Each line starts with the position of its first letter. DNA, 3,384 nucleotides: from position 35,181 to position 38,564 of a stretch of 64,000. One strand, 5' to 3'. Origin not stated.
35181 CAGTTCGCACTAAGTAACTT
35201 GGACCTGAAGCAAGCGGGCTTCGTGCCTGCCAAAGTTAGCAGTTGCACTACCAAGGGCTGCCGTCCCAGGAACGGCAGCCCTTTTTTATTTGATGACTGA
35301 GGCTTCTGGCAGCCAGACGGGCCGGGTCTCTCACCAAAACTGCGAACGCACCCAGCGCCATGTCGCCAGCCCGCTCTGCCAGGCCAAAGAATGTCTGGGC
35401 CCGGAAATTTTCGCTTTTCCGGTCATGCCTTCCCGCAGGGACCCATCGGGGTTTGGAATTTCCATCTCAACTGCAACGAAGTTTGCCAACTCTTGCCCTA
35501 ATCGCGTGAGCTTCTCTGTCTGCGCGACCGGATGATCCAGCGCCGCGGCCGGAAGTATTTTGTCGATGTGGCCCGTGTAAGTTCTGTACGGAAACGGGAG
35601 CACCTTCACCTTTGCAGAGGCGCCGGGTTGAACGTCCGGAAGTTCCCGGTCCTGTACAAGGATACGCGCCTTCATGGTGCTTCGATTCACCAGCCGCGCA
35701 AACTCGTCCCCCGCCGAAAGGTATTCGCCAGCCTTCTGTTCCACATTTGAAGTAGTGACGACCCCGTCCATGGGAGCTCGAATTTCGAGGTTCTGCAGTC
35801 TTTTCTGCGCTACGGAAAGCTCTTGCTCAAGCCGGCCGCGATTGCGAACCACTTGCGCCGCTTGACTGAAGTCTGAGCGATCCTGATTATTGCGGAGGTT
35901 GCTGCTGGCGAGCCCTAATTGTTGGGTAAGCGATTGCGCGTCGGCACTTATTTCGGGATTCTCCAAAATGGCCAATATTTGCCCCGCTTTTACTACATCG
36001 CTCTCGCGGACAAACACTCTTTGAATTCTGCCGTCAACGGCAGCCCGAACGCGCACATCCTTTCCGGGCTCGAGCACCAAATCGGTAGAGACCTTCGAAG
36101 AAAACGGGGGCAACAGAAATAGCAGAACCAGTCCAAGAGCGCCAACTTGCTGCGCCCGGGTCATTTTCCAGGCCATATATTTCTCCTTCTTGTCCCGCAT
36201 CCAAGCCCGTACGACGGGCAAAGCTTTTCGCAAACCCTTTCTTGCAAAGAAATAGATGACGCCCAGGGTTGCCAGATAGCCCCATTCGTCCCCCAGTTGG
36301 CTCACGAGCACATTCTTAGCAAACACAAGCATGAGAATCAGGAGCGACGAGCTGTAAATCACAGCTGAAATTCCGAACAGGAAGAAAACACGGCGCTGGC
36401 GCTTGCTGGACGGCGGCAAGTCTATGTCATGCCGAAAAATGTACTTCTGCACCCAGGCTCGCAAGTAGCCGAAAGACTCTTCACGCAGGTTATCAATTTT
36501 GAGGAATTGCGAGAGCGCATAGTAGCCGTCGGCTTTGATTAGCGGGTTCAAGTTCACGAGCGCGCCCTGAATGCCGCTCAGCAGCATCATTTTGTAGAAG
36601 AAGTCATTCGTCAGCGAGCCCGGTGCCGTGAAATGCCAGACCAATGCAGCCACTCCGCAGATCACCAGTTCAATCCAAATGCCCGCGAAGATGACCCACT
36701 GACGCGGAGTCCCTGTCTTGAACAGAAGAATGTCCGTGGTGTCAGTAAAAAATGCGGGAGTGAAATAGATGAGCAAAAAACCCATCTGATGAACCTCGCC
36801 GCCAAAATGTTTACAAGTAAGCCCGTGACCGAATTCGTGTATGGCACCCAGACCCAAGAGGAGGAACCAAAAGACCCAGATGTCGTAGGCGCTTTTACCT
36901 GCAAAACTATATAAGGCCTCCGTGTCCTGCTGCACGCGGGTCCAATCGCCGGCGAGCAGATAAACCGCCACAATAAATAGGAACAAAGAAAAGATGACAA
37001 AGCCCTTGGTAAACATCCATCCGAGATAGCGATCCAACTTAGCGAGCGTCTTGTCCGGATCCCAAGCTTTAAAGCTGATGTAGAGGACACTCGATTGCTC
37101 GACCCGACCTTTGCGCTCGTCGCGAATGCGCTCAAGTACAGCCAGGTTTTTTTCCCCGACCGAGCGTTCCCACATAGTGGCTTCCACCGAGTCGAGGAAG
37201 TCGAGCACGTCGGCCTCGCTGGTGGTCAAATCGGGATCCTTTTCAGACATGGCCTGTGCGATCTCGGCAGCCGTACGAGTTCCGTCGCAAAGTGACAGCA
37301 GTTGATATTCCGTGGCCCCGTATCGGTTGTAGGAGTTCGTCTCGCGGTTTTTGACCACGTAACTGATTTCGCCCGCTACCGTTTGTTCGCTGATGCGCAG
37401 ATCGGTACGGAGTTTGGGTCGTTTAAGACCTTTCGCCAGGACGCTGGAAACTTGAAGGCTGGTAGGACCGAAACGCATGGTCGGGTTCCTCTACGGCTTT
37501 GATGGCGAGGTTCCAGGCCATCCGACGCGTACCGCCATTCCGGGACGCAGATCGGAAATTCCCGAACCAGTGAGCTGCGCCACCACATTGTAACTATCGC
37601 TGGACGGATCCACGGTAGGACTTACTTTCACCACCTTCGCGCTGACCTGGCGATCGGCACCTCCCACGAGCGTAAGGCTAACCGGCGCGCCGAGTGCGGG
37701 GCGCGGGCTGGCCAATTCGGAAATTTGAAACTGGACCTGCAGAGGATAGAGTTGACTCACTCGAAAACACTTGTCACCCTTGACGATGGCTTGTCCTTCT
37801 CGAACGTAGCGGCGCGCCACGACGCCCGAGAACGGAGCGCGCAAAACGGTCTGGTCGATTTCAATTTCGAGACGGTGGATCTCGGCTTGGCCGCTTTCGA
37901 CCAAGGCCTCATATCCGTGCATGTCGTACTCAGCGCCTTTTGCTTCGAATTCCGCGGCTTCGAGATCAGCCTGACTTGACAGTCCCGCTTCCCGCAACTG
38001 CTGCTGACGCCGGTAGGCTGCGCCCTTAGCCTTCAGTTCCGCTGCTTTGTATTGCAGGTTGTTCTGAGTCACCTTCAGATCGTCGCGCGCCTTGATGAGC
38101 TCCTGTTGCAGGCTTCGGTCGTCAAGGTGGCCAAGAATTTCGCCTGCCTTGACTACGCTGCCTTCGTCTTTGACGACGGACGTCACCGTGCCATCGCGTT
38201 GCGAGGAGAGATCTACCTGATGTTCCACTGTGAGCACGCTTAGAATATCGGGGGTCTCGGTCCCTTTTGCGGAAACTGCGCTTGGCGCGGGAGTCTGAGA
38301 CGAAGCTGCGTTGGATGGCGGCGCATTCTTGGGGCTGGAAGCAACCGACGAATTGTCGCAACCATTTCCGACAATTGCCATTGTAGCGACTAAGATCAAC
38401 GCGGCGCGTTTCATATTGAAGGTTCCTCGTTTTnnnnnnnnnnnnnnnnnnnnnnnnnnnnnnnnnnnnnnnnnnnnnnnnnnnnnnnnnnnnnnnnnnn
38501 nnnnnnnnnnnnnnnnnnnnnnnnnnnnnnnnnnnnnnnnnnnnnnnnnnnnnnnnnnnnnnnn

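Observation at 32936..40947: Locus-level model: a sigma-54-controlled peptide processing/export module with three HlyD-type adaptors but no pump or outer-membrane factor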

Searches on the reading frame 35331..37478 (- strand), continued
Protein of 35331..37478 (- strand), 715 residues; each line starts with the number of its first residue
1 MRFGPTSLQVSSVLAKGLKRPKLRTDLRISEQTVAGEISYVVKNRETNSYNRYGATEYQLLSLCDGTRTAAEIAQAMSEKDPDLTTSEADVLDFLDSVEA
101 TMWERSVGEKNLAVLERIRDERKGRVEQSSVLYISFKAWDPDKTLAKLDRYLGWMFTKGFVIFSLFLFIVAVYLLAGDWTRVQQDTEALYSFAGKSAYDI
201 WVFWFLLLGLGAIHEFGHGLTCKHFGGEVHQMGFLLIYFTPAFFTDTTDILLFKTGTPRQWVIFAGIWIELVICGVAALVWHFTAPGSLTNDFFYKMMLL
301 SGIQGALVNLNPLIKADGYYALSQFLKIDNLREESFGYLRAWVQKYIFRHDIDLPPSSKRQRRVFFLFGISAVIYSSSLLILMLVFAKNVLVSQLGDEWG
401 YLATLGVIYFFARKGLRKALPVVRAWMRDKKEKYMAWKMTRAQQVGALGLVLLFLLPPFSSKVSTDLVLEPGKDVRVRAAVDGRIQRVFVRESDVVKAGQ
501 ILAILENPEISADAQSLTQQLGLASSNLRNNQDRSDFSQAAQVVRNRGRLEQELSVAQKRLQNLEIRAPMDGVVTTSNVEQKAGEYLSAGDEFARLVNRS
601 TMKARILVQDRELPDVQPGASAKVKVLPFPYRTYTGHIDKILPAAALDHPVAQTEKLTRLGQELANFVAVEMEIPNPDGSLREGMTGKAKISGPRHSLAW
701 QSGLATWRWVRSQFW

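Call 66: fold_search(model_id=the predicted structure, library=pdb)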
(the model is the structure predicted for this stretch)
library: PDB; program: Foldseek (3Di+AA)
matches with E <= 10: 387; with E <= 0.001: 68
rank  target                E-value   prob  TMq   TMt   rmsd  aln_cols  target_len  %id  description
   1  9qgy_G                8.7e-17  1.00  0.27  0.55   6.5       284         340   21  Structure of the YbjP lipoprotein bound to the MacAB-TolC tripartite efflux pump (released 2026-03-25)
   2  3fpp_A                1.4e-16  1.00  0.27  0.68   5.1       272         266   23  Crystal structure of E.coli MacA (released 2009-04-28)
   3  3fpp_B                9.5e-16  1.00  0.25  0.66   7.7       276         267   22  Crystal structure of E.coli MacA (released 2009-04-28)
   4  9v53_A1               3.2e-15  1.00  0.26  0.50   5.2       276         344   16  Structure of TolC, YbjP, and AcrABZ complex (released 2025-11-05)
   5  3lnn_B                8.4e-15  1.00  0.25  0.62   5.4       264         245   21  Crystal structure of ZneB from Cupriavidus metallidurans (released 2010-06-30)
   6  9a2v_MODEL_1_A        1.8e-14  1.00  0.26  0.44   5.9       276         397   14  Model of E. coli AcrA by in-cell photo-crosslinking MS and deep learning (released 2023-02-24)
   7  1vf7_E                2.1e-14  1.00  0.26  0.68   5.2       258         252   17  Crystal structure of the membrane fusion protein, MexA of the multidrug transporter (released 2004-05-25)
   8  1vf7_G                2.2e-14  1.00  0.25  0.67   5.5       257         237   18  Crystal structure of the membrane fusion protein, MexA of the multidrug transporter (released 2004-05-25)
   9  1vf7_H                2.3e-14  1.00  0.26  0.71   4.4       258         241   17  Crystal structure of the membrane fusion protein, MexA of the multidrug transporter (released 2004-05-25)
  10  5nik_D                2.7e-14  1.00  0.27  0.54   5.6       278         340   22  Structure of the MacAB-TolC ABC-type tripartite multidrug efflux pump (released 2017-05-24)
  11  6iol_K                4.8e-14  1.00  0.27  0.55   4.8       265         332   16  Cryo-EM structure of multidrug efflux pump MexAB-OprM (60 degree state) (released 2019-04-03)
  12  4dk1_B                5.4e-14  1.00  0.29  0.69   3.4       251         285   20  Crystal Structure of MacA-MexA chimeric protein, containing the Pseudomonas aeruginosa MexA alpha-hairpin domain. (released 2012-03-07)
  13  1vf7_C                5.4e-14  1.00  0.26  0.69   5.3       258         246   17  Crystal structure of the membrane fusion protein, MexA of the multidrug transporter (released 2004-05-25)
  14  6ta5_D                5.4e-14  1.00  0.27  0.53   5.5       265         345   17  OprM-MexA complex from the MexAB-OprM Pseudomonas aeruginosa whole assembly reconstituted in nanodiscs (released 2020-09-16)
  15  6iok_J                6.0e-14  1.00  0.27  0.55   4.7       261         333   17  Cryo-EM structure of multidrug efflux pump MexAB-OprM (0 degree state) (released 2019-04-03)
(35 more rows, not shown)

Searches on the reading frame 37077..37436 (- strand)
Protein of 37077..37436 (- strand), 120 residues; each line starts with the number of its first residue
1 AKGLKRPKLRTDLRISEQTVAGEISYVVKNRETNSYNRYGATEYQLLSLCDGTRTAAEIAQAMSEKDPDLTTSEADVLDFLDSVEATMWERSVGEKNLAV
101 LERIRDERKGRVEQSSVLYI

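Call 80: search_solved_structures(query=A4, max_evalue=10, show_alignments=2)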
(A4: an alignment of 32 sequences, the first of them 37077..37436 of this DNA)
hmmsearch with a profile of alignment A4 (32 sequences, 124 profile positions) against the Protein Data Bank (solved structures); distinct sequences matched with E-value up to 10: 18.
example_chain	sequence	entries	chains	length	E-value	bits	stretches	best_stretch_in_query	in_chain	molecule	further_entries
5v1u_A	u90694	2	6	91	0.0008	22.3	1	30-95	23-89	TbiB1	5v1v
5sxy_A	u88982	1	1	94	0.014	18.3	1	37-92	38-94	Bifunctional coenzyme PQQ synthesis protein C/D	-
6jx3_B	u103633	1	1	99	0.057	16.3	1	27-89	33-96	TfuB1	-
2o03_A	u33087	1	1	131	0.082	15.8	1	44-117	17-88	probable Zinc uptake regulation protein FurB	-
5vrd_D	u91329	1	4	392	0.17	14.8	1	38-91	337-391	Bifunctional coenzyme PQQ synthesis protein C/D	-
3g2b_A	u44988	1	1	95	0.19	14.6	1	26-74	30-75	Coenzyme PQQ synthesis protein D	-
5dlq_B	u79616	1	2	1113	0.33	13.8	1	51-116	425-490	Exportin-4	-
2go7_A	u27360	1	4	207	0.35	13.7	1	54-120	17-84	hydrolase, haloacid dehalogenase-like family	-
2msn_A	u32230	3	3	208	0.35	13.7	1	54-120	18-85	Hydrolase, haloacid dehalogenase-like family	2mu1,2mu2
9dx7_E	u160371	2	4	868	0.44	13.4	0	81-122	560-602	Volume-regulated anion channel subunit LRRC8D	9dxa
8hkr_A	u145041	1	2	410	0.46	13.4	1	40-84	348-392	Protein lysine methyltransferase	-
6m04_A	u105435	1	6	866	0.5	13.2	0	81-122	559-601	Volume-regulated anion channel subunit LRRC8D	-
9t5m_A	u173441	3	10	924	0.51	13.2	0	81-122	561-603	Volume-regulated anion channel subunit LRRC8D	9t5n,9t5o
7bso_A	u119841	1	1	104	0.8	12.6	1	55-104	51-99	NACHT, LRR and PYD domains-containing protein 9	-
3t0q_A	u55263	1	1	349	1.1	12.2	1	44-116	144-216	AGR253Wp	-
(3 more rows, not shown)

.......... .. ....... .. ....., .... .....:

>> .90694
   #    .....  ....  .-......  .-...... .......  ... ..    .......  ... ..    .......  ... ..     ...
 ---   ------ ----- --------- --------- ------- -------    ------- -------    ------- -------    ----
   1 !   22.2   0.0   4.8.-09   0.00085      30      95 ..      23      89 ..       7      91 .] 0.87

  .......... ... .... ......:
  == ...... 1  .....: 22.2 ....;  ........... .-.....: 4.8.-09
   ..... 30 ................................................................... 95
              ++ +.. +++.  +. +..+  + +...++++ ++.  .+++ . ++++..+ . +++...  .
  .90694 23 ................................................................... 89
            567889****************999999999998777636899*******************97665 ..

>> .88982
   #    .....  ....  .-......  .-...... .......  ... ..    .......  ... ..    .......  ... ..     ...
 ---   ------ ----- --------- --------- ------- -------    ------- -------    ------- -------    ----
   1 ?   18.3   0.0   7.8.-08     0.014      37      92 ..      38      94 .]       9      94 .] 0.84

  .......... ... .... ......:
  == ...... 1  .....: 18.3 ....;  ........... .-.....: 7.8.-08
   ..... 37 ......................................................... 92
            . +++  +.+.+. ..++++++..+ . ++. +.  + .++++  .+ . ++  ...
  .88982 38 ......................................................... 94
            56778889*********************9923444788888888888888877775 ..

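Call 87: predict_structure(alignment_id=A4)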
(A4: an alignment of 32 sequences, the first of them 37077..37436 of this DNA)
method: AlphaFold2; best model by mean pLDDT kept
length: 120 residues; sequences in the alignment: 32
mean_pLDDT: 80.8   pTM: 0.64
mean pLDDT of the five models: 80.8, 80.0, 78.3, 77.8, 77.0
residues with pLDDT >= 90: 58; 70-90: 30; 50-70: 24; < 50: 8
segments of 3 or more residues with pLDDT < 50: 116-120
pLDDT, mean of each block of 10 residues (from residue 1): 75 94 95 93 93 89 90 90 89 56 56 48
secondary structure, 60 per line:
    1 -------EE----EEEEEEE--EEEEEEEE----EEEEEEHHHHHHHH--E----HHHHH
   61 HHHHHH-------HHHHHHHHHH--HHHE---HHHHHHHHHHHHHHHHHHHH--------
elements in order: E14-20 E23-30 E35-40 H41-48 H56-66 H74-83 H93-112

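Call 90: fold_search(model_id=the predicted structure, library=pdb)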
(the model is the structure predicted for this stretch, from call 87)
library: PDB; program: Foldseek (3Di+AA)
matches with E <= 10: 945; with E <= 0.001: 0
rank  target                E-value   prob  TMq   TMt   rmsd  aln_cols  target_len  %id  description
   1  5sxy_MODEL_1_A        5.3e-03  1.00  0.50  0.60   3.1        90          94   21  The solution NMR structure for the PqqD truncation of Methylobacterium extorquens PqqCD representing a functio (released 2017-05-24)
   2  5v1u_B                9.4e-03  1.00  0.49  0.65   4.0        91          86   18  TbiB1 in Complex with the TbiA(beta) Leader Peptide (released 2018-09-05)
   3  5v1v_A                9.4e-03  1.00  0.49  0.64   4.0        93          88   16  TbiB1 in Complex with the TbiA(alpha) Leader Peptide (released 2018-09-05)
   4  5v1u_D                1.9e-02  1.00  0.47  0.63   4.6        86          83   19  TbiB1 in Complex with the TbiA(beta) Leader Peptide (released 2018-09-05)
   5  5v1u_A                2.4e-02  1.00  0.49  0.67   3.8        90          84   18  TbiB1 in Complex with the TbiA(beta) Leader Peptide (released 2018-09-05)
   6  5v1u_C                3.1e-02  1.00  0.43  0.57   4.4        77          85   21  TbiB1 in Complex with the TbiA(beta) Leader Peptide (released 2018-09-05)
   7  8hci_A                3.3e-02  0.98  0.47  0.24   5.9       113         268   16  Crystal structure of a holoenzyme Fe-free TglHI for Pseudomonas syringae Peptidyl (S) 2-mercaptoglycine biosynthesis (released 2023-08-23)
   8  6jx3_B                5.1e-02  1.00  0.50  0.66   3.3        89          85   16  Lasso peptide synthetase B1 complexed with the leader peptide (released 2019-06-26)
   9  8hkr_B                5.7e-02  0.98  0.39  0.14   5.2        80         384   21  Crystal Structure of Histone H3 Lysine 79 (H3K79) Methyltransferase Rv2067c from Mycobacterium tuberculosis (released 2023-10-18)
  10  5wgg_A                8.3e-02  0.98  0.41  0.13   2.9        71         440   14  Structural Insights into Thioether Bond Formation in the Biosynthesis of Sactipeptides (released 2017-07-26)
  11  8hkr_A                8.3e-02  0.96  0.37  0.14   5.2        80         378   22  Crystal Structure of Histone H3 Lysine 79 (H3K79) Methyltransferase Rv2067c from Mycobacterium tuberculosis (released 2023-10-18)
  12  9bw9_A                1.4e-01  0.38  0.28  0.16  13.6       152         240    9  Tetrameric Complex of full-length HIV-1 integrase protein bound to the integrase binding domain of LEDGF/p75 (released 2025-06-25)
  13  6rwl_D                1.5e-01  0.41  0.27  0.17  13.6       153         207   10  SIVrcm intasome (released 2020-02-05)
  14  5why_B                1.9e-01  0.82  0.36  0.13   3.7        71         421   10  Structural Insights into Thioether Bond Formation in the Biosynthesis of Sactipeptides (released 2017-07-26)
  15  7zpp_M                1.9e-01  0.21  0.24  0.13  15.2       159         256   10  Cryo-EM structure of the MVV CSC intasome at 4.5A resolution (released 2022-05-11)
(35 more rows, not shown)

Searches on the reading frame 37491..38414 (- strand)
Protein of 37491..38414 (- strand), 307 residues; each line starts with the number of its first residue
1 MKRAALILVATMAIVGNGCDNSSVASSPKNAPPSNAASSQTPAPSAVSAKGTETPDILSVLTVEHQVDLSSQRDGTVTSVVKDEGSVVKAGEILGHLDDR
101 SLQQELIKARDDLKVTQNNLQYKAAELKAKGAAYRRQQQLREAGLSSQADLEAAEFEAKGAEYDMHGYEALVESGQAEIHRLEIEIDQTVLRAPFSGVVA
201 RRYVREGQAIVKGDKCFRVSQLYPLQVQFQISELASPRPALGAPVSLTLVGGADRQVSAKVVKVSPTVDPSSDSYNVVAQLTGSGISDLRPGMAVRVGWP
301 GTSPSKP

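Call 6: search_protein_families(library=ncbifam, proteins=[window:37491-38414:-], max_evalue=0.01)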
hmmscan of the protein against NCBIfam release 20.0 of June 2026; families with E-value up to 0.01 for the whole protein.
window:37491-38414:- (307 aa): 20 families
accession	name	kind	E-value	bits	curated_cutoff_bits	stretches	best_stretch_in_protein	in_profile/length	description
TIGR01730.1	RND_mfp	subfamily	6.5e-37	127.2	94.9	1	57-302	17-247/322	efflux RND transporter periplasmic adaptor subunit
TIGR00999.1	8a0102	subfamily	2.1e-20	73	319.3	1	85-298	1-200/271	CzcB/NccB family metal efflux transporter periplasmic adaptor subunit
TIGR00998.1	8a0101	subfamily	8.8e-18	64.3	390.8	2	128-266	138-283/334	EmrA/EmrK family multidrug efflux transporter periplasmic adaptor subunit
NF002939.0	PRK03598.1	equivalog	1.1e-16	60.9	393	2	164-268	180-284/332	secretion protein HlyD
NF008606.0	PRK11578.1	equivalog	9.4e-14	51.3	342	1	65-271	60-269/371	macrolide transporter subunit MacA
NF008589.1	PRK11556.1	equivalog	2.4e-12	46.4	391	1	34-233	50-239/392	MdtA/MuxA family multidrug efflux RND transporter periplasmic adaptor subunit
NF033138.2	RND-peri-MexC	equivalog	7.4e-10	38.5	625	1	53-232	53-217/375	MexC family multidrug efflux RND transporter periplasmic adaptor subunit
NF007785.0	PRK10476.1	equivalog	6.7e-09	35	376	1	147-277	164-296/347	multidrug transporter subunit MdtN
NF045904.1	RND-peri-MexE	equivalog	1.2e-08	34.2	714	1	16-213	20-196/390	multidrug efflux RND transporter periplasmic adaptor subunit MexE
NF007132.1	PRK09578.1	equivalog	6.9e-08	31.6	512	1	3-230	8-217/396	MexX/AxyX family multidrug efflux RND transporter periplasmic adaptor subunit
NF011715.0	PRK15136.1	equivalog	8.4e-07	27.9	563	1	65-143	60-139/390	multidrug efflux MFS transporter periplasmic adaptor subunit EmrA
NF007850.1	PRK10559.1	equivalog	2e-06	27.2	400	1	72-276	46-234/303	p-hydroxybenzoic acid efflux pump subunit AaeA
TIGR03794.1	NHLM_micro_HlyD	equivalog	2.2e-06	26.9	156.2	1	67-188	59-178/421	NHLP bacteriocin system secretion protein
NF000272.2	OqxA_adapt_sub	exception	4.4e-06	25.9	835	1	12-217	20-204/391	multidrug efflux RND transporter periplasmic adaptor subunit OqxA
NF047903.1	MmDecMmdC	equivalog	1.3e-05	25.6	200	1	14-117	15-113/132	methylmalonyl-CoA decarboxylase subunit gamma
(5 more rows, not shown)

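Call 7: search_protein_families(library=pfam, proteins=[window:37491-38414:-], max_evalue=0.01)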
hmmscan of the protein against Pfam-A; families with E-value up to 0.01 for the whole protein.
window:37491-38414:- (307 aa): 5 families
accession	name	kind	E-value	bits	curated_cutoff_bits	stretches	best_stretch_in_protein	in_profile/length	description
PF16576.10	HlyD_D23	-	4.3e-16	59.3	30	1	66-294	19-213/214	Barrel-sandwich domain of CusB or HlyD membrane-fusion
PF13437.12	HlyD_3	-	1.5e-15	58.3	22.2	1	190-291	1-105/106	HlyD family secretion protein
PF00364.28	Biotin_lipoyl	-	2.8e-06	27.5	22.1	1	66-95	42-71/73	Biotin-requiring enzyme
PF13533.13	Biotin_lipoyl_2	-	2.3e-05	24.5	29.8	0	191-214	3-26/32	Biotin-lipoyl like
PF02321.23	OEP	-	0.0031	17.8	22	1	100-180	103-183/187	Outer membrane efflux protein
